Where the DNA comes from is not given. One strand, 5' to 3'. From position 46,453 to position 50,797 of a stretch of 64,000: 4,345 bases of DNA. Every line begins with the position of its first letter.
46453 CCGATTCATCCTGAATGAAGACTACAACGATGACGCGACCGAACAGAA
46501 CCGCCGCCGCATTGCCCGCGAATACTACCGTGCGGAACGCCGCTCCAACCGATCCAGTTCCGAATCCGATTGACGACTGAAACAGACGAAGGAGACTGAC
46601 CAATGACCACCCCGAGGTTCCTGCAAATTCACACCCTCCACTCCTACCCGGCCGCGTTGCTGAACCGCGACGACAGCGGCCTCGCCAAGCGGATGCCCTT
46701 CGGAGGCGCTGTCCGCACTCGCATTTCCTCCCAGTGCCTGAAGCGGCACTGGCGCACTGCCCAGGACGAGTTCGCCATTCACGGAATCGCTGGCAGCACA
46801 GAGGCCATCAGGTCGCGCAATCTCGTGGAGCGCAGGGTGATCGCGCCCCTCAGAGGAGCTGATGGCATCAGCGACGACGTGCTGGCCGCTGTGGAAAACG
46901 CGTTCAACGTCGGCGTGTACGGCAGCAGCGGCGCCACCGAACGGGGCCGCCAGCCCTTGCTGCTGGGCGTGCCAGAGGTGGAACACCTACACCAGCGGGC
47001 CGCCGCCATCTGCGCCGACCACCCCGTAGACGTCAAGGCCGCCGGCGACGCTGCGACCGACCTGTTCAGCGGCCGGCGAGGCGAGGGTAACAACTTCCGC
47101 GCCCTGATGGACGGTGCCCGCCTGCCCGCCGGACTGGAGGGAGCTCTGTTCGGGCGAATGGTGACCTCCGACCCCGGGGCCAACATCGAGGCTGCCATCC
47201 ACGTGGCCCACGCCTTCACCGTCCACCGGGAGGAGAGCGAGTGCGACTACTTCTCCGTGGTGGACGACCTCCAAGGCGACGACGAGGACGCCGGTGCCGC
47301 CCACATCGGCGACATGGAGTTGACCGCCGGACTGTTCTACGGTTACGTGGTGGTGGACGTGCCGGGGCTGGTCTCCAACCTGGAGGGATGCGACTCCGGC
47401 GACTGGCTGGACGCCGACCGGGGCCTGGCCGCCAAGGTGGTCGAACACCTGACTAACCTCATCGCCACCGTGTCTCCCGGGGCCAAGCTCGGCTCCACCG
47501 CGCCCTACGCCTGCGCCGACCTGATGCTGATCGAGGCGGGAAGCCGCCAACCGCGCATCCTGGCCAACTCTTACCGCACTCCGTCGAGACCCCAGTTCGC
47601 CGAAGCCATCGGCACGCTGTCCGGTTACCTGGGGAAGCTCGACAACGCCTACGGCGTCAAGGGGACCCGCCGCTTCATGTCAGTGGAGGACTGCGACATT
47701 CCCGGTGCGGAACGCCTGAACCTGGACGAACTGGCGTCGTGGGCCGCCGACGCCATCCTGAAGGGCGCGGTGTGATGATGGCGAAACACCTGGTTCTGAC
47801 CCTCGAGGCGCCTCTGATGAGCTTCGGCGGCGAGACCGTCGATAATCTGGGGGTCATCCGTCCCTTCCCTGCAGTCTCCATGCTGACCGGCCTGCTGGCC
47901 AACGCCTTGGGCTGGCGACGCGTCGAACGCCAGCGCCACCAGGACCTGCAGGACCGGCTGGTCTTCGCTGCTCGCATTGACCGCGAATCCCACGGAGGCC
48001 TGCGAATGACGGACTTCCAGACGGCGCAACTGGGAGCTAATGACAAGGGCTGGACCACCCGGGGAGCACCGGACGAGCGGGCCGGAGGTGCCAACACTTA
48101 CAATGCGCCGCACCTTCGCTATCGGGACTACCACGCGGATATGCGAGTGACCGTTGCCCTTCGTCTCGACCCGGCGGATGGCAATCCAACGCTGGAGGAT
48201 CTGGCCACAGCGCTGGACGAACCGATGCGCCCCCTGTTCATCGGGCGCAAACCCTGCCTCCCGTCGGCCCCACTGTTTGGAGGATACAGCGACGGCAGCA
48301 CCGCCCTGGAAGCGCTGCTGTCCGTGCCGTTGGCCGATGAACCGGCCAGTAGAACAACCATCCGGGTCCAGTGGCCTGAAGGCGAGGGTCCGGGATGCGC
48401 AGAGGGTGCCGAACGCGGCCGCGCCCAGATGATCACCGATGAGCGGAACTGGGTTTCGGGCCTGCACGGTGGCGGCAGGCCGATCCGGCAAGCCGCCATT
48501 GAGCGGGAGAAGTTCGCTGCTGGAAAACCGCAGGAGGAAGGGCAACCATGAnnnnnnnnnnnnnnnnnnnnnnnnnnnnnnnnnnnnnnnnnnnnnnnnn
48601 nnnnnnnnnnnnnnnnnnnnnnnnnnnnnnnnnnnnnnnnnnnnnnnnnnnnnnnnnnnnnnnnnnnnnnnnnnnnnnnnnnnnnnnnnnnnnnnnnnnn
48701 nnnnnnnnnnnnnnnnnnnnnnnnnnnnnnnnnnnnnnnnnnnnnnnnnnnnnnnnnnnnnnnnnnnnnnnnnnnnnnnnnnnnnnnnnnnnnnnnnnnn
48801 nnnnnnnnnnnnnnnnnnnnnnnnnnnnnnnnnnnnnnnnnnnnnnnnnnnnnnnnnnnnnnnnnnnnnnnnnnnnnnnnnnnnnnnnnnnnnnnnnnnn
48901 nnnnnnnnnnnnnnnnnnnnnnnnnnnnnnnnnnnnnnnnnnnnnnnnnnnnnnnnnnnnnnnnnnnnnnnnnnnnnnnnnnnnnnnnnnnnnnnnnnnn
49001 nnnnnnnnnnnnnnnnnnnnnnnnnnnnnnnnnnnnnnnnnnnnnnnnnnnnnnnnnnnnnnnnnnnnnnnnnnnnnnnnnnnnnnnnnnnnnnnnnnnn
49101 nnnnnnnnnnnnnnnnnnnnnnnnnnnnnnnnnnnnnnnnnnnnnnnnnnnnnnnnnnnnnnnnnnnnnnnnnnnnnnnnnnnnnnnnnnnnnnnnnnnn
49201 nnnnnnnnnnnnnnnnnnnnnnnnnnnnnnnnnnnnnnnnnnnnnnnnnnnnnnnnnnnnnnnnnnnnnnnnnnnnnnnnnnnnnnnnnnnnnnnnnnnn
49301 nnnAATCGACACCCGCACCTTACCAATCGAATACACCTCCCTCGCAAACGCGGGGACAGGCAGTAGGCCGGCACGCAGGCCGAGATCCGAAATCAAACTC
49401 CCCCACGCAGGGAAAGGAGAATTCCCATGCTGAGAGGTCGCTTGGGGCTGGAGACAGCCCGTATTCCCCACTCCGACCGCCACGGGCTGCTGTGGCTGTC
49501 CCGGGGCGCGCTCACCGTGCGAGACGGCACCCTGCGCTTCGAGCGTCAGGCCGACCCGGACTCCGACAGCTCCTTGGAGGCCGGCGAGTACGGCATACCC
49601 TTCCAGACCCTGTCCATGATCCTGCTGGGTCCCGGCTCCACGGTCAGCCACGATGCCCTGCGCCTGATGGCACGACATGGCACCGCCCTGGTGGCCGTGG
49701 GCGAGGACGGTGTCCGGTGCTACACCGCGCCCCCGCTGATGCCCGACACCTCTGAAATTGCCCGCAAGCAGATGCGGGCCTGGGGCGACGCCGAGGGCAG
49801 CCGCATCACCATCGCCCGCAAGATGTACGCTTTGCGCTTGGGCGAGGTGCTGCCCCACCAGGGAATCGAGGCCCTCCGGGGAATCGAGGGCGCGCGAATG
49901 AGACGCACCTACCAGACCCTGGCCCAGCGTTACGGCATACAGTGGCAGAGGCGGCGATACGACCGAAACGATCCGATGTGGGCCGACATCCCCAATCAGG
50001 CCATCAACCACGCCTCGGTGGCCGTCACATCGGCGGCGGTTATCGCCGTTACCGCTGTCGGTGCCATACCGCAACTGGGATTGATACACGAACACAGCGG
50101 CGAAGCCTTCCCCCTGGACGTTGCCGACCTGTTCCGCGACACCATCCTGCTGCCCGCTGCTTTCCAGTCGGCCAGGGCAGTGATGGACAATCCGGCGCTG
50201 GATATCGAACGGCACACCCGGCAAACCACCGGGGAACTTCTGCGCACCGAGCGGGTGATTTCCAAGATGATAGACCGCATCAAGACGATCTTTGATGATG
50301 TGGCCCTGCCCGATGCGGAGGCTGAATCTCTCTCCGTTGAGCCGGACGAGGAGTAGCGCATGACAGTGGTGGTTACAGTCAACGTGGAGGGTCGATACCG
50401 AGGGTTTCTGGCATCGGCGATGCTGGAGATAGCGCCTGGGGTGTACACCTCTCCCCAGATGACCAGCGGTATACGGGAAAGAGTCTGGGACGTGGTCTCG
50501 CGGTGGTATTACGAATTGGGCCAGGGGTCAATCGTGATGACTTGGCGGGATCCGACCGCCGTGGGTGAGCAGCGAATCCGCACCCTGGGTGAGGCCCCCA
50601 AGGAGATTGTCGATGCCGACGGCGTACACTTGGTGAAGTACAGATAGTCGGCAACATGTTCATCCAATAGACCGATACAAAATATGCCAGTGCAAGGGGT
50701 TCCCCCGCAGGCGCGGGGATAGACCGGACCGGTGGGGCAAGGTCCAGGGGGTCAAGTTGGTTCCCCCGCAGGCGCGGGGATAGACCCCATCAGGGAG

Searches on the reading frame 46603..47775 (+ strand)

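Call 7: search_protein_families(library=ncbifam, proteins=[window:46603-47775:+])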
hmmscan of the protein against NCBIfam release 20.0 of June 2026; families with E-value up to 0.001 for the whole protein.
window:46603-47775:+ (390 aa): 1 family
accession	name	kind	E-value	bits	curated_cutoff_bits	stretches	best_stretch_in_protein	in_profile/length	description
TIGR01869.1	casC_Cse4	exception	1.6e-87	294.5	178.05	1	5-350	1-325/325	type I-E CRISPR-associated protein Cas7/Cse4/CasC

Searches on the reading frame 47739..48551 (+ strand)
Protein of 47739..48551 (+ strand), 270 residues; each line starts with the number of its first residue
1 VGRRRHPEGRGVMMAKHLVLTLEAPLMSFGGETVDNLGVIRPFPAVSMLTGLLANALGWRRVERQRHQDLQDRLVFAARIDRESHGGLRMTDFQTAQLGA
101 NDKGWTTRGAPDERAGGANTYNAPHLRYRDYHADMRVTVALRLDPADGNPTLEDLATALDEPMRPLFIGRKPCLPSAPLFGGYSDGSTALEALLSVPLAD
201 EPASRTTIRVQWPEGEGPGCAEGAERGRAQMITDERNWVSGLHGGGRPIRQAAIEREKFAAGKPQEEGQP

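Call 7: search_protein_families(library=ncbifam, proteins=[window:47739-48551:+])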
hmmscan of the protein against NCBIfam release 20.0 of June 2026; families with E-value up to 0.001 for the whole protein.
window:47739-48551:+ (270 aa): 2 families
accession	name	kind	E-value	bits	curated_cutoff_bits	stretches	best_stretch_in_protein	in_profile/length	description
TIGR01868.1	casD_Cas5e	equivalog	2.7e-56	190.9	68.95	1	17-250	2-228/230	type I-E CRISPR-associated protein Cas5/CasD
TIGR02593.1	CRISPR_cas5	subfamily_domain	4.7e-05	23.1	17.8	1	18-58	2-42/43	CRISPR-associated protein Cas5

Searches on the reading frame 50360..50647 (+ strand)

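Call 7: search_protein_families(library=ncbifam, proteins=[window:50360-50647:+])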
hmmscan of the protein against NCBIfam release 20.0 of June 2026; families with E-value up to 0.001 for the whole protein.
window:50360-50647:+ (95 aa): 1 family
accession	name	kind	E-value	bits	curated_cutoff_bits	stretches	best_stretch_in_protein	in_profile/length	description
TIGR01873.1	cas_CT1978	equivalog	1.4e-29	102.1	33.15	1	1-91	1-87/87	type I-E CRISPR-associated endoribonuclease Cas2e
